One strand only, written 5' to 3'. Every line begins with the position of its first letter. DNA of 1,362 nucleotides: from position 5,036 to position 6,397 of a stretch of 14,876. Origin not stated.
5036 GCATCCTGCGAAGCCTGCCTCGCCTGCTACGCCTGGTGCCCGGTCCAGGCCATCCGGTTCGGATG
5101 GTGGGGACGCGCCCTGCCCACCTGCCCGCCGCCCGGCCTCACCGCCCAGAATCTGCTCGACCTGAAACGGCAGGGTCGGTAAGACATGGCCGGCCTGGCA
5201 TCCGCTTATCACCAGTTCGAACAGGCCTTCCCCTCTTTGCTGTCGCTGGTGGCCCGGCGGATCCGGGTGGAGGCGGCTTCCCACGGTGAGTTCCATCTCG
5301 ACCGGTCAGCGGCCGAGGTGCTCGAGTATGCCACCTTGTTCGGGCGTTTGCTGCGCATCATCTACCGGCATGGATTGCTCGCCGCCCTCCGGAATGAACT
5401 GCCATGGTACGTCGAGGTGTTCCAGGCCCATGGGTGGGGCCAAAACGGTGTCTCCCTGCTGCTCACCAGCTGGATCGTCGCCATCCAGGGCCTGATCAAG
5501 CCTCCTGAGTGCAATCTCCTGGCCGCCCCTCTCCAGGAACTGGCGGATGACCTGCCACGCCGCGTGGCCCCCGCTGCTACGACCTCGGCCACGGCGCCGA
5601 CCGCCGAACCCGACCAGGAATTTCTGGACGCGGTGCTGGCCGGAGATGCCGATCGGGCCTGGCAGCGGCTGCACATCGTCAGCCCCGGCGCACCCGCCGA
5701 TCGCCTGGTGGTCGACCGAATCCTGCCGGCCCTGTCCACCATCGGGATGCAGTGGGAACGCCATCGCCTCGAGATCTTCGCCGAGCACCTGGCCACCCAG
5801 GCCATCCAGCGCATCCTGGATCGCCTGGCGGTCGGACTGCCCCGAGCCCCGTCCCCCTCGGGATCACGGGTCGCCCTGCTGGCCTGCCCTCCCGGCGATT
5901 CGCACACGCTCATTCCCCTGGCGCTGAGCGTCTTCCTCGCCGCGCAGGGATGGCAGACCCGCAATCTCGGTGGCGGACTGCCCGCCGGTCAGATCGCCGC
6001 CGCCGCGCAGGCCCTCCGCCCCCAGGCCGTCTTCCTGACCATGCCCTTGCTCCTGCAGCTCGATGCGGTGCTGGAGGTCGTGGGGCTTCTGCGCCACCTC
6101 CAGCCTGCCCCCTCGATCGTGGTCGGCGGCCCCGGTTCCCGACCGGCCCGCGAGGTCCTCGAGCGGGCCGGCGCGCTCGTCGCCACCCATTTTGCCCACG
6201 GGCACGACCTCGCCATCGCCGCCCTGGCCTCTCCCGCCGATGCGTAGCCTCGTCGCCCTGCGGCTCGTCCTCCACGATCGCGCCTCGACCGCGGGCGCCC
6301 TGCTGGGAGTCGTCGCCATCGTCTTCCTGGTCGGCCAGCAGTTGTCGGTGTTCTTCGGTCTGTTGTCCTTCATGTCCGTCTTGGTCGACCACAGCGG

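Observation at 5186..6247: Stand-alone CarH-like AdoCbl photosensor module without a DNA-binding domain, embedded in an efflux operon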

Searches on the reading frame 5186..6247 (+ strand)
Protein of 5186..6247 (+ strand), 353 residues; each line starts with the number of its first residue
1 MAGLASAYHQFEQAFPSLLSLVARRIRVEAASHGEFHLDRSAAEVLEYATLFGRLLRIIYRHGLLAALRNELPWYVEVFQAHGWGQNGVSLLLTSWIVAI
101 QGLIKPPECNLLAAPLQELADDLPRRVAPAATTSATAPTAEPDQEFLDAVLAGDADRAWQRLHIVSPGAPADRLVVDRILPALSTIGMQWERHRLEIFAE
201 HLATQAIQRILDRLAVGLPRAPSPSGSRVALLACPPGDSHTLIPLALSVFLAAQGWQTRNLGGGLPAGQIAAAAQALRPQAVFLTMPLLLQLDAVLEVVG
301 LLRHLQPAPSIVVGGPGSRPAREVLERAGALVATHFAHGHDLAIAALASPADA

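Call 3: search_protein_families(library=pfam, proteins=[window:5186-6247:+], max_evalue=0.01)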
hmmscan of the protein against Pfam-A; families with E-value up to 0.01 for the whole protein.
window:5186-6247:+ (353 aa): 2 families
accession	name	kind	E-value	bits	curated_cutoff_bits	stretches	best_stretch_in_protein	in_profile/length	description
PF02310.24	B12-binding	-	3e-10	40.4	32.1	1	230-329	3-104/121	B12 binding domain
PF02607.22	B12-binding_2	-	3.2e-08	34.1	23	1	144-214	3-73/74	B12 binding domain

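Call 5: search_solved_structures(query=window:5186-6244:+, max_evalue=1, show_alignments=3)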
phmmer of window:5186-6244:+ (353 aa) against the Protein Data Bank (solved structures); distinct sequences matched with E-value up to 1: 18.
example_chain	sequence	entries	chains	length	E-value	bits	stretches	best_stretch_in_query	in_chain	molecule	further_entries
8jbs_A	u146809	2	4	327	2.7e-16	63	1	145-317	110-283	Putative cobalamin binding protein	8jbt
8j2w_A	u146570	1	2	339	9.6e-11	44.8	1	144-321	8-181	Cobalamin-binding protein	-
8j2x_A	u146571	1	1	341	9.7e-11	44.7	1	144-321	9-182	Cobalamin-binding protein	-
5c8a_A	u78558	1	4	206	5.4e-07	32.4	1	174-322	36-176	Light-dependent transcriptional regulator CarH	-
8c31_A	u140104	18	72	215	6.7e-07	32.1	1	174-322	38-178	Probable transcriptional regulator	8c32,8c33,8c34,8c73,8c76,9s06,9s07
8j2y_A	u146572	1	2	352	8.9e-07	31.7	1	148-315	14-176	GGDEF domain-containing protein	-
3whp_A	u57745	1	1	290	9e-07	31.7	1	173-322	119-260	Probable transcriptional regulator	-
5c8d_A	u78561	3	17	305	1e-06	31.5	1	173-322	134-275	Light-dependent transcriptional regulator CarH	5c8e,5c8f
8c35_A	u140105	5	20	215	1.1e-06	31.4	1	174-322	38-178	Probable transcriptional regulator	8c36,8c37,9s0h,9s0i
7te2_A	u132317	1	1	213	8.9e-05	25.1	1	169-335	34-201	AerR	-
4jgi_A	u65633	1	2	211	0.002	20.7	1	182-330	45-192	Putative uncharacterized protein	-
8ssd_A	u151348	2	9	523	0.024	17.2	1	224-316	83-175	Methionine synthase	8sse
9cbp_A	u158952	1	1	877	0.028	16.9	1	224-315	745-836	Methionine synthase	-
9cbq_A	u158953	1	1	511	0.031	16.8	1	219-316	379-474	Methionine synthase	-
8ssc_A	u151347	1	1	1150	0.048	16.2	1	224-315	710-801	Methionine synthase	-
1y80_A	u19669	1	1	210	0.059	15.9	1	144-315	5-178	Predicted cobalamin binding protein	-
2i2x_B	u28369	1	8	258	0.17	14.3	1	218-295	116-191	Methyltransferase 1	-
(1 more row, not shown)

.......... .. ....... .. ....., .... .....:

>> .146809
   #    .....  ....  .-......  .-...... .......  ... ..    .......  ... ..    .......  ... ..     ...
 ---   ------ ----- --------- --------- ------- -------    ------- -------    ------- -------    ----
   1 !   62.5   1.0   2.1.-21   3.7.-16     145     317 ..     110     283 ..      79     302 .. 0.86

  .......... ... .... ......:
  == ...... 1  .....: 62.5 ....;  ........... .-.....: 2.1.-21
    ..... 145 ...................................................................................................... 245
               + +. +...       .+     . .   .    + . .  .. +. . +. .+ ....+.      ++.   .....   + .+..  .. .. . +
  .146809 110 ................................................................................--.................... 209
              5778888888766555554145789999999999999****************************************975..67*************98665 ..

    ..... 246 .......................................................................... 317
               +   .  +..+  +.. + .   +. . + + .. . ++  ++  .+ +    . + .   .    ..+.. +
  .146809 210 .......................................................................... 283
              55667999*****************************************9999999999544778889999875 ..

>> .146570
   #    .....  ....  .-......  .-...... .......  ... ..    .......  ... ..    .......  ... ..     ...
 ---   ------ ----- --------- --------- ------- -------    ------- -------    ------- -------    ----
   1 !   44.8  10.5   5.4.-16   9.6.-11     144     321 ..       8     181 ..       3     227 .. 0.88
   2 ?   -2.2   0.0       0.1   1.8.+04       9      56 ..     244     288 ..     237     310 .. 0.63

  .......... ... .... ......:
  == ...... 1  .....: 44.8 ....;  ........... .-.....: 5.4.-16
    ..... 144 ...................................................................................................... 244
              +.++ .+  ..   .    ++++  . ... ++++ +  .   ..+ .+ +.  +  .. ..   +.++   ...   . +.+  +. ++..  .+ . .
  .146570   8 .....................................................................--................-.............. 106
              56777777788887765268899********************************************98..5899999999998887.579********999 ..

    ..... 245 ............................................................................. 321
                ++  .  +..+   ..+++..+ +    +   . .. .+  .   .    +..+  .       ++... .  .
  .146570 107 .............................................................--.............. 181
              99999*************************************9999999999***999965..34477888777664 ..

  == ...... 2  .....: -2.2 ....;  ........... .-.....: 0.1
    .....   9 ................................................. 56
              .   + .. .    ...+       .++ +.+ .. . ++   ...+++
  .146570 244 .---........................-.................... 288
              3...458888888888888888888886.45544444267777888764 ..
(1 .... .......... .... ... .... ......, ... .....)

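Call 6: search_protein_families(library=ncbifam, proteins=[window:5186-6244:+], max_evalue=0.01)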
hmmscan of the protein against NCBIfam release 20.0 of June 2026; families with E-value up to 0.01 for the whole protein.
window:5186-6244:+ (353 aa): 3 families
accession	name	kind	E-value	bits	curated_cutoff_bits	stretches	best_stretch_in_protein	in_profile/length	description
NF052513.1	TransRegCarH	equivalog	6.4e-14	51.9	400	1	143-335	84-266/274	HTH-type transcriptional repressor CarH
NF041607.1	dimeth_corrin_MtbC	equivalog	0.0033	17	350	1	175-304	30-159/203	dimethylamine corrinoid protein MtbC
NF047996.1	corrin_MtgC_2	exception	0.0045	16.5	370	1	150-315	12-179/212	glycine betaine-specific corrinoid protein MtgC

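Call 7: find_homologous_proteins(query=window:5186-6244:+)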
Query window:5186-6244:+ (353 aa): 21 proteins with E <= 0.001 among 8000 candidates.
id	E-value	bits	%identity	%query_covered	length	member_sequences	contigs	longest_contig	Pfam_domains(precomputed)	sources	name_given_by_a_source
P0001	6.5e-224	761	100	100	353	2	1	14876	PF02607.23,PF02310.25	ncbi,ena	-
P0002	3.2e-132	459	62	100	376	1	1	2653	PF02607.23,PF02310.25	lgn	-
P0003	2.0e-75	272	44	96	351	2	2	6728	PF02607.23,PF02310.25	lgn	-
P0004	5.7e-74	268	46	96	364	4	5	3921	PF02607.23,PF02310.25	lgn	-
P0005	3.1e-72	262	43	99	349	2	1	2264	PF02607.23,PF02310.25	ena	-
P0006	9.6e-72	260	42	96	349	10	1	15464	PF02607.23,PF02310.25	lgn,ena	-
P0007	1.8e-71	259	41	96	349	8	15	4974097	PF02607.23,PF02310.25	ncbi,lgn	ncbi:MAG: cobalamin B12-binding domain-containing protein [Thermoguttaceae bacterium]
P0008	6.7e-70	254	44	97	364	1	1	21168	PF02607.23,PF02310.25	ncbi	-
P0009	1.3e-69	253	41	96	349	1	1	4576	PF02607.23,PF02310.25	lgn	-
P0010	1.2e-68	250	40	96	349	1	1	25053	PF02607.23,PF02310.25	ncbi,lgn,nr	ncbi:MAG: B12-binding domain-containing protein [Pirellulales bacterium]|nr:B12-binding domain-conta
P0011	8.2e-68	247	43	96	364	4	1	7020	PF02607.23,PF02310.25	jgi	-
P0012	1.6e-66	243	43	96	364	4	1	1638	PF02607.23,PF02310.25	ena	-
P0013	2.9e-63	232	39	95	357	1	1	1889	PF02607.23,PF02310.25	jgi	-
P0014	1.0e-59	221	40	95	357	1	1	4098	PF02607.23,PF02310.25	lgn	-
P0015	1.6e-59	220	40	94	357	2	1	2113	PF02607.23,PF02310.25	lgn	-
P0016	8.4e-45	172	41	76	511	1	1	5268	PF02607.23,PF02687.28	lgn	-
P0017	2.4e-12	65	36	47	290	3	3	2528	PF00376.30,PF13411.13,PF02607.23,PF02310.25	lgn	-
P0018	1.2e-9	56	29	42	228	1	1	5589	PF02607.23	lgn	-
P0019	7.8e-9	53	33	61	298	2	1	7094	PF00376.30,PF13411.13,PF02607.23,PF02310.25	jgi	jgi:DNA-binding transcriptional MerR regulator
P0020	2.6e-8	52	29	41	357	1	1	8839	PF02607.23,PF02310.25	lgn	-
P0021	1.4e-4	39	28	50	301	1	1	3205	PF00376.30,PF13411.13,PF02607.23,PF02310.25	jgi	jgi:DNA-binding transcriptional MerR regulator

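Call 10: find_encoding_contigs(protein=P0007, flank=10000, max_places=4)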
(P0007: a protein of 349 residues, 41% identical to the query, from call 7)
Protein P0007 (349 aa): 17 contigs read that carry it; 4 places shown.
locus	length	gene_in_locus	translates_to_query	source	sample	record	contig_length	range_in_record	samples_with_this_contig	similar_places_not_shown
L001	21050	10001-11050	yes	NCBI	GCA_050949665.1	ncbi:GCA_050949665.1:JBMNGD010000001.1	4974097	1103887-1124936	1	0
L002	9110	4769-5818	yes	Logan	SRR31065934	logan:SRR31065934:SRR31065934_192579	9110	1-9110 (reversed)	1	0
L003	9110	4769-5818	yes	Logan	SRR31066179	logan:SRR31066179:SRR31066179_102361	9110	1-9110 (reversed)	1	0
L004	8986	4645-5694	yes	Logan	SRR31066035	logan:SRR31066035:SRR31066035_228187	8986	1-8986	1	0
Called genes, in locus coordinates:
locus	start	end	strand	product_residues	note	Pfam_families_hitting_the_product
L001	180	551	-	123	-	-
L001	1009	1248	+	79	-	PF09360:zf-CDGSH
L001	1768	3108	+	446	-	PF00078:RVT_1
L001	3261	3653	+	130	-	-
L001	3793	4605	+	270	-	PF06966:DUF1295, PF02544:Steroid_dh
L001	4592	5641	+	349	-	PF02353:CMAS, PF05175:MTS, PF13489:Methyltransf_23, PF13649:Methyltransf_25, PF13847:Methyltransf_31, PF08241:Methyltransf_11, PF08242:Methyltransf_12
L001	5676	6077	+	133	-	PF09945:DUF2177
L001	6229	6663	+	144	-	PF01475:FUR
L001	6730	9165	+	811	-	PF00141:peroxidase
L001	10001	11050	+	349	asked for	PF02607:B12-binding_2, PF02310:B12-binding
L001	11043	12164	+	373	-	PF12704:MacB_PCD, PF02687:FtsX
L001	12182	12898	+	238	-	PF00005:ABC_tran, PF02463:SMC_N (faint), PF13304:AAA_21 (faint)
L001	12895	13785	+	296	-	-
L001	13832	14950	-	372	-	PF02353:CMAS, PF13489:Methyltransf_23 (weak), PF08241:Methyltransf_11, PF08242:Methyltransf_12 (weak), PF13649:Methyltransf_25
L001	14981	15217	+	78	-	-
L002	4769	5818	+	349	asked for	PF02607:B12-binding_2, PF02310:B12-binding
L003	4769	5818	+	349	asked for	PF02607:B12-binding_2, PF02310:B12-binding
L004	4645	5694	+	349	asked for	PF02607:B12-binding_2, PF02310:B12-binding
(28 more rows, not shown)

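Call 24: find_related_loci(query=A2, collection=genome_contigs, flank=8000)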
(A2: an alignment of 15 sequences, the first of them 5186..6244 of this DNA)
Query A2 (353 aa) in genome_contigs; peptide patterns used: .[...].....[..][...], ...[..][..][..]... (x = any residue, [..] = any of these).
76 stretches matched a pattern; 22 encode a relative of the query (tblastn E <= 1e-3); 22 distinct loci.
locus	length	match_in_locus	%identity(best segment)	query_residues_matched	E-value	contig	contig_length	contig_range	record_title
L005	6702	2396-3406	46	6-343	8e-86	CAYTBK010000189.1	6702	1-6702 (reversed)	MAG TPA_asm: uncultured Acidobacteriota bacterium isolate SRP220891_co2_264 genome assembly, contig: NODE_19637_length_6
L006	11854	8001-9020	45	6-347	1e-84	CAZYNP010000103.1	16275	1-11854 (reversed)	MAG TPA_asm: uncultured Cytophagia bacterium isolate binchicken_co274_472 genome assembly, contig: NODE_9013_length_1627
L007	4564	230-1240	43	6-343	2e-80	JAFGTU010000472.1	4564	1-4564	MAG: Sedimentisphaerales bacterium isolate Zod_Metabat.999 k87_12334524, whole genome shotgun sequence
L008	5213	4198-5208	41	6-343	1e-76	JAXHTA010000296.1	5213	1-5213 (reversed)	MAG: Thermodesulfobacteriota bacterium isolate MAG12_tar_biofilm MAG12_296, whole genome shotgun sequence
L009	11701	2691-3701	42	6-343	1e-74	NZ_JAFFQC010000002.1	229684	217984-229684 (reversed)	Desulfobulbus alkaliphilus strain DSM 24258 NODE_2_length_229684_cov_80.4729, whole genome shotgun sequence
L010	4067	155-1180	37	1-344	9e-74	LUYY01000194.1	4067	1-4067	MAG: Bacteroidales bacterium Bact_07 Bact_07_contig_42574, whole genome shotgun sequence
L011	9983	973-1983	40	6-344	6e-73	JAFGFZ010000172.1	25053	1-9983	MAG: Pirellulales bacterium isolate Zod_Metabat.1355 k87_2534733, whole genome shotgun sequence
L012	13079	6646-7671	40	1-344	6e-73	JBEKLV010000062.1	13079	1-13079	MAG: Bacteroidota bacterium isolate SPRUCE 379 SPRUCE_379_62, whole genome shotgun sequence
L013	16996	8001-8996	41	11-344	1e-72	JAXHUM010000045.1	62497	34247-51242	MAG: Thermodesulfobacteriota bacterium isolate MAG51_tar_biofilm MAG51_45, whole genome shotgun sequence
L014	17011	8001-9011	44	6-344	3e-72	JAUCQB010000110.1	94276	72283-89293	MAG: Phycisphaerae bacterium isolate Bin_018 k127_417049, whole genome shotgun sequence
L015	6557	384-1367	42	11-340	2e-72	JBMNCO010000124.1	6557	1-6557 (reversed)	MAG: Desulfatiglandales bacterium isolate Bins.026 NODE_15315, whole genome shotgun sequence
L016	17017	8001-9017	41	11-351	3e-71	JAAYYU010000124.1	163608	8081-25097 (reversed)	MAG: Candidatus Anammoximicrobium sp. isolate AS06rmzACSIP_251 176521_AS06, whole genome shotgun sequence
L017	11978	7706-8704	41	6-340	5e-70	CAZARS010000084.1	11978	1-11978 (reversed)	MAG TPA_asm: uncultured Desulfobacca sp. isolate binchicken_co135_197 genome assembly, contig: NODE_7307_length_11978_co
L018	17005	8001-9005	41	6-343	4e-69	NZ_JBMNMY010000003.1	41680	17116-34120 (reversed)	MAG: Aminivibrio sp. isolate SBF912LR0HQ0056 contig_20772, whole genome shotgun sequence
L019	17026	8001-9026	36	1-344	2e-69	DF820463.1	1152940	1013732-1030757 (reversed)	Bacterium UASB270 DNA, scaffold: UASB270_scaffold_1, whole genome shotgun sequence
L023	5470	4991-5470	69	1-161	1e-62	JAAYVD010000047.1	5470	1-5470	MAG: Candidatus Riflebacteria bacterium isolate AS27yjCOA_28 49783_AS27, whole genome shotgun sequence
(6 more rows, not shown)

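Call 27: predict_structure(alignment_id=A2)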
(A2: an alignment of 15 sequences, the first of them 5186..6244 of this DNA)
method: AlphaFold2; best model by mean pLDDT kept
length: 353 residues; sequences in the alignment: 15
mean_pLDDT: 88.9   pTM: 0.86
mean pLDDT of the five models: 88.9, 88.2, 87.6, 86.5, 71.4
residues with pLDDT >= 90: 240; 70-90: 80; 50-70: 22; < 50: 11
segments of 3 or more residues with pLDDT < 50: 130-138
pLDDT, mean of each block of 10 residues (from residue 1): 89 98 92 69 83 96 92 87 85 97 97 96 76 45 90 96 92 93 89 83 95 85 69 89 94 94 93 96 94 97 94 94 97 96 89 48
secondary structure, 60 per line:
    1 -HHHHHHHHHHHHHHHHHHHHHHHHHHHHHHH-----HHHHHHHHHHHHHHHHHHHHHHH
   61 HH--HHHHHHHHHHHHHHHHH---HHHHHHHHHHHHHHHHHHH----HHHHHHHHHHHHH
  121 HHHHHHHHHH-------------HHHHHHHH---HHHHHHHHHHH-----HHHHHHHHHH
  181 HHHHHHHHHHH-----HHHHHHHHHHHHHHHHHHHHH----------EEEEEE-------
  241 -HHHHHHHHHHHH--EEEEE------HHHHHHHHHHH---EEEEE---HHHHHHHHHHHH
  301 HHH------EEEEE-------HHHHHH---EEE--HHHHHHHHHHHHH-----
elements in order: H2-32 H38-62 H65-81 H85-103 H108-130 H144-151 H155-165 H171-191 H197-217 E228-233 H242-253 E256-260 H267-277 E281-285 H289-303 E310-314 H322-327 E331-333 H336-348

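Call 34: fold_search(model_id=the predicted structure, library=pdb)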
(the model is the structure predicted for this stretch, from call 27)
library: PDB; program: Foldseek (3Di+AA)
matches with E <= 10: 1197; with E <= 0.001: 97
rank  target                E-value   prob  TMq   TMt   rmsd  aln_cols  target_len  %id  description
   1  5c8d_G                4.0e-09  1.00  0.47  0.62  16.3       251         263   22  Crystal structure of full-length Thermus thermophilus CarH bound to adenosylcobalamin (dark state) (released 2015-09-30)
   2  8jbs_B                4.4e-09  1.00  0.50  0.77   3.1       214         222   28  B12-binding domain from Chloracidobacterium thermophilum MerR family protein, dark state (released 2024-11-13)
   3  5c8d_A                7.3e-09  1.00  0.47  0.72  12.8       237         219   24  Crystal structure of full-length Thermus thermophilus CarH bound to adenosylcobalamin (dark state) (released 2015-09-30)
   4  5c8d_F                8.8e-09  1.00  0.46  0.59  17.8       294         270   22  Crystal structure of full-length Thermus thermophilus CarH bound to adenosylcobalamin (dark state) (released 2015-09-30)
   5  5c8d_H                1.1e-08  1.00  0.44  0.55  17.6       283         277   23  Crystal structure of full-length Thermus thermophilus CarH bound to adenosylcobalamin (dark state) (released 2015-09-30)
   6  5c8e_A                1.3e-08  1.00  0.46  0.58  17.1       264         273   24  Crystal structure of Thermus thermophilus CarH bound to adenosylcobalamin and a 26-bp DNA segment (released 2015-09-30)
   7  8c31_D                1.4e-08  1.00  0.46  0.78   3.1       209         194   26  Dark state 1.8 Angstrom crystal structure of cobalamin binding domain belonging to a light-dependent transcription reg (released 2023-08-16)
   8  5c8e_E                1.5e-08  1.00  0.45  0.57  17.2       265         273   24  Crystal structure of Thermus thermophilus CarH bound to adenosylcobalamin and a 26-bp DNA segment (released 2015-09-30)
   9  5c8d_E                1.5e-08  1.00  0.48  0.59  15.9       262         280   24  Crystal structure of full-length Thermus thermophilus CarH bound to adenosylcobalamin (dark state) (released 2015-09-30)
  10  5c8e_C                1.5e-08  1.00  0.47  0.58  16.9       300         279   23  Crystal structure of Thermus thermophilus CarH bound to adenosylcobalamin and a 26-bp DNA segment (released 2015-09-30)
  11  5c8e_G                1.7e-08  1.00  0.46  0.57  16.9       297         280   24  Crystal structure of Thermus thermophilus CarH bound to adenosylcobalamin and a 26-bp DNA segment (released 2015-09-30)
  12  5c8f                  1.8e-08  1.00  0.41  0.51  17.2       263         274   23  Crystal structure of light-exposed full-length Thermus thermophilus CarH bound to cobalamin (released 2015-09-30)
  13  8jbs_A                2.0e-08  1.00  0.50  0.74   3.7       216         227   28  B12-binding domain from Chloracidobacterium thermophilum MerR family protein, dark state (released 2024-11-13)
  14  5c8e_F                2.0e-08  1.00  0.48  0.61  14.5       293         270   24  Crystal structure of Thermus thermophilus CarH bound to adenosylcobalamin and a 26-bp DNA segment (released 2015-09-30)
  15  8jbt_A                2.2e-08  1.00  0.50  0.75  11.7       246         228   26  B12-binding domain from Chloracidobacterium thermophilum MerR family protein, anaerobic light state (released 2024-11-13)
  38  8j2w_A                6.9e-08  1.00  0.51  0.55   5.1       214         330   25  Saccharothrix syringae photocobilins protein, dark state (released 2024-04-10)
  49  8j2w_B                1.0e-07  1.00  0.50  0.54   2.5       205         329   24  Saccharothrix syringae photocobilins protein, dark state (released 2024-04-10)
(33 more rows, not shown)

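Call 55: find_encoding_contigs(protein=P0001, flank=10000, max_places=3)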
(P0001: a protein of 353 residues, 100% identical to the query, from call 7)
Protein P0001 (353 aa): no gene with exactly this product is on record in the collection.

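Call 63: find_encoding_contigs(protein=P0008, flank=10000, max_places=2)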
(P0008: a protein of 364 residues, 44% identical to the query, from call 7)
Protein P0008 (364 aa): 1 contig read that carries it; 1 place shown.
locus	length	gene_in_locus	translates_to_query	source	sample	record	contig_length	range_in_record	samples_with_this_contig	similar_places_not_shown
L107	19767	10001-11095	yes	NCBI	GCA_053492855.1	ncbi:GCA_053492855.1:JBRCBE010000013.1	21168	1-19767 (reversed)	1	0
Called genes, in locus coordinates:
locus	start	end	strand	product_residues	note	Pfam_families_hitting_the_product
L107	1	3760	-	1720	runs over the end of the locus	?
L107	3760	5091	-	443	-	PF13174:TPR_6 (faint)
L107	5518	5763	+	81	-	PF13560:HTH_31, PF01381:HTH_3 (weak)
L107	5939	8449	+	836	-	PF01381:HTH_3, PF13560:HTH_31, PF01555:N6_N4_Mtase (weak)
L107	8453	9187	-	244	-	-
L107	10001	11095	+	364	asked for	PF02607:B12-binding_2, PF02310:B12-binding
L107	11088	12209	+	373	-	PF02687:FtsX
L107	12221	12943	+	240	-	PF00005:ABC_tran, PF02463:SMC_N (faint), PF13304:AAA_21 (faint)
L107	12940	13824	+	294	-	-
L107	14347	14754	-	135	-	-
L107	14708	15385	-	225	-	-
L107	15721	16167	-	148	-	PF02861:Clp_N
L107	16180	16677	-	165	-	-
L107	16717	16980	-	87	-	-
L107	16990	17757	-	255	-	PF01168:Ala_racemase_N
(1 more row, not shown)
